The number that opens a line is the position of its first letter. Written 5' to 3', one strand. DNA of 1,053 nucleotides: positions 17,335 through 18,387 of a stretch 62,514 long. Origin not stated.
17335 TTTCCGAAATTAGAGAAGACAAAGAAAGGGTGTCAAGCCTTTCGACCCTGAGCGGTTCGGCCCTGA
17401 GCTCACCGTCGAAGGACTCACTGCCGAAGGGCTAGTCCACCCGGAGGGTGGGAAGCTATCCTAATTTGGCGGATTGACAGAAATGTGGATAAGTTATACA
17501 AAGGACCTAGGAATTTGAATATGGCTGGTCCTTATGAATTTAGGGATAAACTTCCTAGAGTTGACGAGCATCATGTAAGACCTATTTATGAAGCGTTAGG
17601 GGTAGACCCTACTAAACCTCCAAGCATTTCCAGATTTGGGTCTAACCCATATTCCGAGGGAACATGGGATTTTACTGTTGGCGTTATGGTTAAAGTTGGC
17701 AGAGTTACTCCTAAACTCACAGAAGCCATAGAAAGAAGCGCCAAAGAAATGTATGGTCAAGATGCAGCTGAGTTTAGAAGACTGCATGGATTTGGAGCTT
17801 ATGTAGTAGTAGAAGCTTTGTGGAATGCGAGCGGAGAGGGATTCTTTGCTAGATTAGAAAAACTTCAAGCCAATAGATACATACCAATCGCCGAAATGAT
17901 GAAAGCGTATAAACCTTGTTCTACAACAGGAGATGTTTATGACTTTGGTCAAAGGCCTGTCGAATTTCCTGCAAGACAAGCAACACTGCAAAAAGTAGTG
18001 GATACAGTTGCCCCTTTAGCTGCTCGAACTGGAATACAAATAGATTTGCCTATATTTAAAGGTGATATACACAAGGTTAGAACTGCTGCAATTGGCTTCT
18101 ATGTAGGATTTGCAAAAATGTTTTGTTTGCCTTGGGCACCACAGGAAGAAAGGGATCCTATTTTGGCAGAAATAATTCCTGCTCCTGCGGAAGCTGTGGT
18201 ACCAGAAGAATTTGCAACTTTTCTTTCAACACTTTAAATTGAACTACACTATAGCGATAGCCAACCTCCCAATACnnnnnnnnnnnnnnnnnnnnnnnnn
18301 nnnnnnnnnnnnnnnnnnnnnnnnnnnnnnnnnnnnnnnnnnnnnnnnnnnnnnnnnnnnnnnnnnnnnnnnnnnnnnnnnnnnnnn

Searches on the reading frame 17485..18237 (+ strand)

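Call 3: search_protein_families(library=pfam, proteins=[window:17485-18237:+], max_evalue=1)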
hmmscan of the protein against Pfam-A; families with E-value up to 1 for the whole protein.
window:17485-18237:+ (250 aa): 1 family
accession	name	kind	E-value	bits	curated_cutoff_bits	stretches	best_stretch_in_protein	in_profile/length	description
PF03460.22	NIR_SIR_ferr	-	0.16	12.2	24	0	63-88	10-35/69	Nitrite/Sulfite reductase ferredoxin-like half domain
